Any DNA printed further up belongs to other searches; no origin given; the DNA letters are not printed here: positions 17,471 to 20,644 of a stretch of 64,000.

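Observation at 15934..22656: CotH kinase-fold protein and two arylsulfotransferase-like propellers, all T9SS-secreted and translationally coupled to glucanases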

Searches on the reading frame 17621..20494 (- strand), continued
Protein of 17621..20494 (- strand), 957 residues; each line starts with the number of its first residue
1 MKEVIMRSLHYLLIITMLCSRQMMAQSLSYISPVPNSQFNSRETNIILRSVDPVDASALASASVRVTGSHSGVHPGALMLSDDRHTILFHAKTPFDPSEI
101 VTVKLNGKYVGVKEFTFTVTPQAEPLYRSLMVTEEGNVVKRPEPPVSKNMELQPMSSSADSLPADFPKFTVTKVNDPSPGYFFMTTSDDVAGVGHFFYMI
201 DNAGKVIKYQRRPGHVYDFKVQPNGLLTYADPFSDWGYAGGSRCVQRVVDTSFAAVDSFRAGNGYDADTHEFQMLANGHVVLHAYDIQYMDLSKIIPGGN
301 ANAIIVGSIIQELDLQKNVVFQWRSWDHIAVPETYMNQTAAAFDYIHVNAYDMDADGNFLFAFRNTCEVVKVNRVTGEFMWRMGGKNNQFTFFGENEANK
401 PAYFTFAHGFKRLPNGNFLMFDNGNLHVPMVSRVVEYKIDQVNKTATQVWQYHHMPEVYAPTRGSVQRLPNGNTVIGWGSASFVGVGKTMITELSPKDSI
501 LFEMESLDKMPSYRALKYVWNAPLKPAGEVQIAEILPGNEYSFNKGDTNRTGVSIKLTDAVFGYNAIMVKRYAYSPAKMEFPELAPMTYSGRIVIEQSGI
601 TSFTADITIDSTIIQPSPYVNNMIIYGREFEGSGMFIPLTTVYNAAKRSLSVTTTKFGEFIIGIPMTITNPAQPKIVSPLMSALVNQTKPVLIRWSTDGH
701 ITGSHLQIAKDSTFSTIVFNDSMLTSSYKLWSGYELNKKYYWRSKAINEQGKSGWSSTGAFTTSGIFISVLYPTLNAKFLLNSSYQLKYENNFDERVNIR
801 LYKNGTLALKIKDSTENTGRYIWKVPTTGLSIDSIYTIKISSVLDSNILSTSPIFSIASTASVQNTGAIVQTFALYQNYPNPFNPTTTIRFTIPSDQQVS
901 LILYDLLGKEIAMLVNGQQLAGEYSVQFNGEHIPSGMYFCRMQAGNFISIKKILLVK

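Call 51: find_homologous_proteins(query=window:17621-20494:-, max_evalue=1e-10)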
Query window:17621-20494:- (957 aa): 1840 proteins with E <= 1e-10 among 8000 candidates; the best 120 are listed.
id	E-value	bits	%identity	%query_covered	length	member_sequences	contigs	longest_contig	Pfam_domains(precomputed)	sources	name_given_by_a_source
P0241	0.0e+0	2186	100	99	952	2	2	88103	PF18962.8,PF14269.13,PF05935.18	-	-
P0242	0.0e+0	1764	79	99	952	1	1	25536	PF18962.8,PF14269.13,PF05935.18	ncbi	ncbi:MAG: aryl-sulfate sulfotransferase [Bacteroidota bacterium]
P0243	0.0e+0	1747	78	99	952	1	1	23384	PF18962.8,PF14269.13,PF05935.18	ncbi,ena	-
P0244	0.0e+0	1745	77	99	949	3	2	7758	PF18962.8,PF14269.13,PF05935.18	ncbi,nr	ncbi:MAG: aryl-sulfate sulfotransferase [Bacteroidetes bacterium]|nr:aryl-sulfate sulfotransferase [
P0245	0.0e+0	1674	74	100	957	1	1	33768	PF18962.8,PF14269.13,PF05935.18,PF00041.28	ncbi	-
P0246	0.0e+0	1643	73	99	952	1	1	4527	PF18962.8,PF14269.13,PF05935.18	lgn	-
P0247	0.0e+0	1578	71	99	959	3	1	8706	PF18962.8,PF14269.13,PF05935.18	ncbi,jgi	jgi:hypothetical protein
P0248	0.0e+0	1530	68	99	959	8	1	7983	PF18962.8,PF14269.13,PF05935.18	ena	-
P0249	0.0e+0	1449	65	99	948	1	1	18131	PF18962.8,PF14269.13,PF05935.18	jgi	jgi:hypothetical protein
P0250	0.0e+0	1439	64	99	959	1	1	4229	PF18962.8,PF14269.13,PF05935.18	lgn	-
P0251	0.0e+0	1397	63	99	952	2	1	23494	PF18962.8,PF14269.13,PF05935.18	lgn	-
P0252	0.0e+0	1370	61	99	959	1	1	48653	PF18962.8,PF14269.13,PF05935.18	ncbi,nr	ncbi:MAG: aryl-sulfate sulfotransferase [Bacteroidota bacterium]|nr:aryl-sulfate sulfotransferase [B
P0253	0.0e+0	1362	61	99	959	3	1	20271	PF18962.8,PF14269.13,PF05935.18,PF00041.28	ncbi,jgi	ncbi:MAG: aryl-sulfate sulfotransferase [Bacteriovoracaceae bacterium]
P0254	0.0e+0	1349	61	99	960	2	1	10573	PF18962.8,PF14269.13,PF05935.18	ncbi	-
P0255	0.0e+0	1286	59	99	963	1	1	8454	PF10342.16,PF18962.8,PF14269.13,PF05935.18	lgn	-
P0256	0.0e+0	1267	60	96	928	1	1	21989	PF13205.13,PF18962.8,PF14269.13,PF05935.18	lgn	-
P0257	0.0e+0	1256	58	100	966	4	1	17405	PF13205.13,PF18962.8,PF14269.13,PF05935.18,PF00041.28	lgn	-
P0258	0.0e+0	1140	51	100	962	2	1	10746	PF13205.13,PF10342.16,PF18962.8,PF14269.13,PF05935.18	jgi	jgi:hypothetical protein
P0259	0.0e+0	1136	51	100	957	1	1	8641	PF13205.13,PF10342.16,PF18962.8,PF14269.13,PF05935.18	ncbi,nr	ncbi:MAG: aryl-sulfate sulfotransferase [Ignavibacteriales bacterium]|nr:aryl-sulfate sulfotransfera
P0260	0.0e+0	1131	51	99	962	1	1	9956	PF13205.13,PF18962.8,PF14269.13,PF05935.18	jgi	jgi:hypothetical protein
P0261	0.0e+0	1116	51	99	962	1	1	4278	PF13205.13,PF18962.8,PF25788.3,PF14269.13,PF05935.18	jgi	jgi:hypothetical protein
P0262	0.0e+0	1090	49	99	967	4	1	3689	PF10342.16,PF14269.13,PF05935.18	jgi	-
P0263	0.0e+0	1074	51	99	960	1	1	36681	PF13205.13,PF10342.16,PF18962.8,PF14269.13,PF05935.18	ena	-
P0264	0.0e+0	1069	51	98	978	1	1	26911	PF13205.13,PF10342.16,PF18962.8,PF14269.13,PF05935.18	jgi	jgi:hypothetical protein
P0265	0.0e+0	1069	51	98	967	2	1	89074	PF13205.13,PF18962.8,PF14269.13,PF05935.18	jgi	jgi:hypothetical protein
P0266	0.0e+0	1047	49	99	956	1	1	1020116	PF13205.13,PF10342.16,PF18962.8,PF14269.13,PF05935.18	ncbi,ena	-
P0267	0.0e+0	1047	50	100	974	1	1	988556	PF13205.13,PF18962.8,PF14269.13,PF05935.18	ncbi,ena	-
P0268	0.0e+0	1045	51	99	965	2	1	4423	PF13205.13,PF18962.8,PF14269.13,PF05935.18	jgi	-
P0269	0.0e+0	1039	48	100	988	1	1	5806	PF13205.13,PF17957.8,PF10342.16,PF18962.8,PF14269.13,PF05935.18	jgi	jgi:hypothetical protein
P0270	0.0e+0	1031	50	98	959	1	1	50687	PF13205.13,PF18962.8,PF14269.13,PF05935.18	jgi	jgi:hypothetical protein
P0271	1.9e-292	991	48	98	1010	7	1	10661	PF13205.13,PF10342.16,PF18962.8,PF14269.13,PF05935.18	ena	-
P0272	2.4e-285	967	46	99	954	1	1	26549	PF13205.13,PF10342.16,PF18962.8,PF14269.13,PF05935.18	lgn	-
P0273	5.8e-284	963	47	97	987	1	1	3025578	PF13205.13,PF17957.8,PF10342.16,PF18962.8,PF14269.13,PF05935.18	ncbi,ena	-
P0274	5.0e-281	953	52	87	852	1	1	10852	PF14269.13,PF05935.18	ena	-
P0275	6.4e-244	830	42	100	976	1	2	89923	PF10342.16,PF18962.8,PF14269.13,PF05935.18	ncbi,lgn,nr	ncbi:MAG: aryl-sulfate sulfotransferase [Ignavibacteriales bacterium]|nr:aryl-sulfate sulfotransfera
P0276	2.3e-243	828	43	97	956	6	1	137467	PF10342.16,PF18962.8,PF14269.13,PF05935.18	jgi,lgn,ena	-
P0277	8.4e-243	826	42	99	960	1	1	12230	PF10342.16,PF18962.8,PF14269.13,PF05935.18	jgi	-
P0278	4.9e-242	824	43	99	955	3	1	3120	PF10342.16,PF18962.8,PF14269.13,PF05935.18,PF13860.13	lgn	-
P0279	4.4e-241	821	42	97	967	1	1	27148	PF10342.16,PF18962.8,PF14269.13,PF05935.18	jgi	jgi:hypothetical protein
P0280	9.8e-241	820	41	99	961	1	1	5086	PF13205.13,PF10342.16,PF18962.8,PF14269.13,PF05935.18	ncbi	-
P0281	2.4e-240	818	43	97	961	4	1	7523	PF13205.13,PF10342.16,PF18962.8,PF14269.13,PF05935.18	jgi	jgi:hypothetical protein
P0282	8.8e-239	813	42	99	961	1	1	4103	PF13205.13,PF18962.8,PF14269.13,PF05935.18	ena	-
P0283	6.9e-237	807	41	99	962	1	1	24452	PF10342.16,PF18962.8,PF14269.13,PF05935.18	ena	-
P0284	8.8e-237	807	41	100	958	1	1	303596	PF10342.16,PF18962.8,PF14269.13,PF05935.18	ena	-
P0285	8.0e-234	797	41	99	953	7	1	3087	PF10342.16,PF18962.8,PF14269.13,PF05935.18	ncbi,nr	ncbi:MAG: hypothetical protein H6Q29_974, partial [Bacteroidetes bacterium]|nr:hypothetical protein 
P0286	1.2e-232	793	41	99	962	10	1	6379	PF13205.13,PF10342.16,PF18962.8,PF14269.13,PF05935.18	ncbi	ncbi:MAG: aryl-sulfate sulfotransferase [Bacteroidota bacterium]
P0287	1.6e-232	792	40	99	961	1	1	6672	PF10342.16,PF18962.8,PF14269.13,PF05935.18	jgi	jgi:hypothetical protein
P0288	1.9e-230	786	40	99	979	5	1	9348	PF13205.13,PF10342.16,PF18962.8,PF14269.13,PF05935.18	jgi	jgi:hypothetical protein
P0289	2.1e-229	782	41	99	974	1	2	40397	PF18962.8,PF14269.13,PF05935.18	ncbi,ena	-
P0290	5.2e-228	777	41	99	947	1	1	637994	PF18962.8,PF14269.13,PF05935.18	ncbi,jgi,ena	ncbi:MAG: aryl-sulfate sulfotransferase [Bacteroidota bacterium]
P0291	1.5e-227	776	41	97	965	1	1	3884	PF18962.8,PF14269.13,PF05935.18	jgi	jgi:hypothetical protein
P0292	1.4e-226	773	41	99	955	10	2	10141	PF10342.16,PF18962.8,PF14269.13,PF05935.18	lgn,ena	-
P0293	1.1e-224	767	41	97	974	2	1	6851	PF10342.16,PF18962.8,PF14269.13,PF05935.18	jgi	-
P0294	2.7e-224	765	39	100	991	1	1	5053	PF10342.16,PF18962.8,PF14269.13,PF05935.18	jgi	jgi:hypothetical protein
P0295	2.4e-223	762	41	98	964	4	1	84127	PF10342.16,PF18962.8,PF14269.13,PF05935.18,PF13860.13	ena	-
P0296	2.9e-223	762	34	73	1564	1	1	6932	PF10342.16,PF18998.7,PF14269.13,PF05935.18,PF00041.28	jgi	jgi:hypothetical protein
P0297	1.3e-221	756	40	99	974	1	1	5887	PF13205.13,PF10342.16,PF18962.8,PF14269.13,PF05935.18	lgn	-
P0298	2.8e-219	749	40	100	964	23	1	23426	PF13205.13,PF18962.8,PF14269.13,PF05935.18,PF00041.28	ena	-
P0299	5.1e-219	748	39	97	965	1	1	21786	PF10342.16,PF18962.8,PF14269.13,PF05935.18,PF00041.28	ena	-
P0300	7.4e-219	747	41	99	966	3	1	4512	PF13205.13,PF18962.8,PF14269.13,PF05935.18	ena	-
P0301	4.0e-218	745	41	99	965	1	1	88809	PF18962.8,PF14269.13,PF05935.18,PF13860.13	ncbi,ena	-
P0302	1.6e-217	743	34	74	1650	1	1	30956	PF10342.16,PF25788.3,PF18998.7,PF14269.13,PF05935.18,PF00041.28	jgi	jgi:hypothetical protein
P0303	5.5e-217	741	44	85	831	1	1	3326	PF10342.16,PF18962.8,PF14269.13,PF05935.18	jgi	-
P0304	6.1e-216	738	41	99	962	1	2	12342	PF13205.13,PF18962.8,PF14269.13,PF05935.18,PF00041.28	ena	-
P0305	1.0e-215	737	41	100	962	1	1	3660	PF13585.13,PF13205.13,PF18962.8,PF14269.13,PF05935.18,PF00041.28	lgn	-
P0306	1.7e-215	736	40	100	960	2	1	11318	PF10342.16,PF18962.8,PF14269.13,PF05935.18,PF00041.28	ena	-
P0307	8.6e-215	734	40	99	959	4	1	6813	PF13585.13,PF13205.13,PF10342.16,PF18962.8,PF14269.13,PF05935.18,PF00041.28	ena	-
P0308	1.9e-214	733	40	97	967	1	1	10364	PF13205.13,PF18962.8,PF14269.13,PF05935.18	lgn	-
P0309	3.5e-214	732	35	75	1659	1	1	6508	PF10342.16,PF25788.3,PF18998.7,PF14269.13,PF05935.18,PF00041.28,PF16656.12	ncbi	-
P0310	1.7e-213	729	39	97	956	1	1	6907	PF18962.8,PF14269.13,PF05935.18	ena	-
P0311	6.2e-213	728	40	99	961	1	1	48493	PF13205.13,PF10342.16,PF18962.8,PF25788.3,PF14269.13,PF05935.18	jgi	jgi:Arylsulfotransferase (ASST)/Bacterial Ig-like domain/Secretion system C-terminal sorting domain/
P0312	6.2e-213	728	38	99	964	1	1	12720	PF13205.13,PF10342.16,PF18962.8,PF25788.3,PF14269.13,PF05935.18,PF00041.28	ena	-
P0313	1.1e-212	727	39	99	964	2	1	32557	PF17957.8,PF18962.8,PF14269.13,PF05935.18,PF13860.13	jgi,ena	-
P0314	3.6e-212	725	41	97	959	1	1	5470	PF13205.13,PF18962.8,PF14269.13,PF05935.18,PF00041.28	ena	-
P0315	6.4e-212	724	39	100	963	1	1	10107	PF13205.13,PF10342.16,PF18962.8,PF25788.3,PF14269.13,PF05935.18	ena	-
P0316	7.7e-212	724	40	93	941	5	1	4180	PF10342.16,PF18962.8,PF14269.13,PF05935.18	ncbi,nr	ncbi:MAG TPA: aryl-sulfate sulfotransferase, partial [Bacteroidota bacterium]|nr:aryl-sulfate sulfot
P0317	8.5e-211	721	40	99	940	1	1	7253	PF10342.16,PF18962.8,PF14269.13,PF05935.18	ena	-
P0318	1.6e-210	720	39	99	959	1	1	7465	PF13205.13,PF10342.16,PF18962.8,PF25788.3,PF14269.13,PF05935.18,PF00041.28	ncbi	ncbi:MAG: aryl-sulfate sulfotransferase [Ignavibacteriaceae bacterium]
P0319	2.6e-210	719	39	99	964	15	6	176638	PF18962.8,PF14269.13,PF05935.18,PF13860.13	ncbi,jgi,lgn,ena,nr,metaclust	ncbi:hypothetical protein APF79_05955 [bacterium BRH_c32]|nr:MAG: hypothetical protein APF79_05955 [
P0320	3.9e-210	718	41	99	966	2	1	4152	PF18962.8,PF14269.13,PF05935.18,PF13860.13,PF00041.28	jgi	jgi:hypothetical protein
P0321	6.0e-210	718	43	82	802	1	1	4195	PF10342.16,PF18962.8,PF14269.13,PF05935.18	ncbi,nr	ncbi:MAG TPA: aryl-sulfate sulfotransferase [Bacteroidota bacterium]|nr:aryl-sulfate sulfotransferas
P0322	8.9e-210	717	39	97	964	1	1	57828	PF18962.8,PF14269.13,PF05935.18,PF13860.13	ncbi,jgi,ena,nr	ncbi:MAG: aryl-sulfate sulfotransferase [Melioribacteraceae bacterium]|nr:aryl-sulfate sulfotransfer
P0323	2.0e-209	716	40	99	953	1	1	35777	PF13205.13,PF10342.16,PF18962.8,PF14269.13,PF05935.18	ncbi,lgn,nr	ncbi:aryl-sulfate sulfotransferase [candidate division KSB1 bacterium]|nr:aryl-sulfate sulfotransfer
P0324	2.7e-209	716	39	99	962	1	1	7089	PF13205.13,PF10342.16,PF18962.8,PF14269.13,PF05935.18,PF13860.13,PF00041.28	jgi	jgi:Arylsulfotransferase (ASST)/Bacterial Ig-like domain/Kre9/KNH-like N-terminal Ig-like domain/Sec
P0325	3.1e-209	715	40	99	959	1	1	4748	PF13205.13,PF10342.16,PF18962.8,PF25788.3,PF14269.13,PF05935.18,PF00041.28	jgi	jgi:hypothetical protein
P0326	4.2e-209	715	40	100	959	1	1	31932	PF13205.13,PF18962.8,PF14269.13,PF05935.18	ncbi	ncbi:MAG: aryl-sulfate sulfotransferase [Ignavibacteriaceae bacterium]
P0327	4.9e-209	715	39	97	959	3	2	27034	PF13205.13,PF10342.16,PF18962.8,PF25788.3,PF14269.13,PF05935.18,PF00041.28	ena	-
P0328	1.3e-208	713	41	99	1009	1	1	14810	PF13205.13,PF18962.8,PF14269.13,PF05935.18,PF00041.28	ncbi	-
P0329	1.5e-208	713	46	66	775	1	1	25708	PF18962.8,PF14269.13,PF05935.18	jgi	jgi:hypothetical protein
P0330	2.3e-208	713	39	99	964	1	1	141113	PF13205.13,PF10342.16,PF18962.8,PF14269.13,PF05935.18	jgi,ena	jgi:hypothetical protein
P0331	7.7e-208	711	40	99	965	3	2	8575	PF13205.13,PF10342.16,PF18962.8,PF14269.13,PF05935.18,PF00041.28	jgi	jgi:hypothetical protein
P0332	1.2e-207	710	39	97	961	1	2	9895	PF13205.13,PF10342.16,PF18962.8,PF25788.3,PF14269.13,PF05935.18,PF00041.28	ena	-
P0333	6.9e-207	708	38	99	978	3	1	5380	PF10342.16,PF14269.13,PF05935.18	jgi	jgi:hypothetical protein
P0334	1.1e-206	707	39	97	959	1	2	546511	PF13205.13,PF10342.16,PF18962.8,PF14269.13,PF05935.18,PF00041.28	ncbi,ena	-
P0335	1.1e-206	707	39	99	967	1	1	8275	PF13205.13,PF18962.8,PF14269.13,PF05935.18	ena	-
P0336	1.3e-206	707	39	99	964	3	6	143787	PF13205.13,PF10342.16,PF18962.8,PF14269.13,PF05935.18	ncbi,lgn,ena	-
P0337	4.2e-206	705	39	99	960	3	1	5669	PF13205.13,PF10342.16,PF18962.8,PF14269.13,PF05935.18,PF00041.28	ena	-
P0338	4.4e-206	705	39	97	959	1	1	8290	PF13205.13,PF10342.16,PF18962.8,PF25788.3,PF14269.13,PF05935.18,PF00041.28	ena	-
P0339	1.0e-205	704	38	99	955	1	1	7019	PF13205.13,PF10342.16,PF18962.8,PF14269.13,PF05935.18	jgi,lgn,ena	-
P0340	2.5e-205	702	39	99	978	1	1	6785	PF13205.13,PF10342.16,PF18962.8,PF14269.13,PF05935.18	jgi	jgi:hypothetical protein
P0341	2.7e-205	702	37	99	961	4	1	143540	PF13205.13,PF10342.16,PF18962.8,PF14269.13,PF05935.18,PF00041.28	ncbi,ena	-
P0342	4.8e-205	702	38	99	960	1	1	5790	PF10342.16,PF18962.8,PF14269.13,PF05935.18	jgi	jgi:hypothetical protein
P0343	5.2e-205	701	39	99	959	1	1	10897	PF13205.13,PF18962.8,PF14269.13,PF05935.18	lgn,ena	-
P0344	5.3e-205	701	38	99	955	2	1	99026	PF13205.13,PF10342.16,PF18962.8,PF14269.13,PF05935.18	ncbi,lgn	-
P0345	8.1e-205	701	40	99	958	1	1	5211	PF13205.13,PF18962.8,PF25788.3,PF14269.13,PF05935.18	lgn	-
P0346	9.7e-205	700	39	99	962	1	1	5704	PF13205.13,PF18962.8,PF14269.13,PF05935.18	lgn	-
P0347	1.9e-204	699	38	99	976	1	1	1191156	PF10342.16,PF18962.8,PF14269.13,PF05935.18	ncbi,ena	-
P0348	2.1e-204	699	41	99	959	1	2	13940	PF13205.13,PF10342.16,PF18962.8,PF14269.13,PF05935.18,PF00041.28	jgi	jgi:hypothetical protein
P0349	3.7e-204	699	39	98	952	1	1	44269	PF13205.13,PF10342.16,PF18962.8,PF25788.3,PF14269.13,PF05935.18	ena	-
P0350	4.3e-204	698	38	100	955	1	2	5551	PF10342.16,PF18962.8,PF14269.13,PF05935.18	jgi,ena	-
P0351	4.5e-204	698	40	97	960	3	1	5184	PF13205.13,PF18962.8,PF14269.13,PF05935.18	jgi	jgi:hypothetical protein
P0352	4.7e-204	698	37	99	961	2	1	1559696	PF13205.13,PF10342.16,PF18962.8,PF14269.13,PF05935.18,PF00041.28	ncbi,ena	-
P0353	5.0e-203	695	40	97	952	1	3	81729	PF18962.8,PF14269.13,PF05935.18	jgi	jgi:hypothetical protein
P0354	6.2e-203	695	36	99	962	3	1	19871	PF13205.13,PF18962.8,PF14269.13,PF05935.18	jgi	-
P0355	8.9e-203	694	38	100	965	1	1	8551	PF13205.13,PF10342.16,PF18962.8,PF14269.13,PF05935.18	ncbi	-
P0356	2.7e-202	692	38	99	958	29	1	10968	PF13205.13,PF18962.8,PF25788.3,PF14269.13,PF05935.18,PF00041.28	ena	-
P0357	5.0e-202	692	39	99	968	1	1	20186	PF13205.13,PF18962.8,PF14269.13,PF05935.18,PF00041.28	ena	-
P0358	8.5e-202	691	39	99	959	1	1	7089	PF13205.13,PF10342.16,PF18962.8,PF14269.13,PF05935.18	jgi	jgi:Arylsulfotransferase (ASST)/Secretion system C-terminal sorting domain/Bacterial Ig-like domain/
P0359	9.9e-202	691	32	73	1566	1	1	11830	PF10342.16,PF25788.3,PF18998.7,PF14269.13,PF24489.2,PF05935.18,PF00041.28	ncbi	-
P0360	1.0e-201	690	39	99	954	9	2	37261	PF13205.13,PF10342.16,PF18962.8,PF14269.13,PF05935.18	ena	-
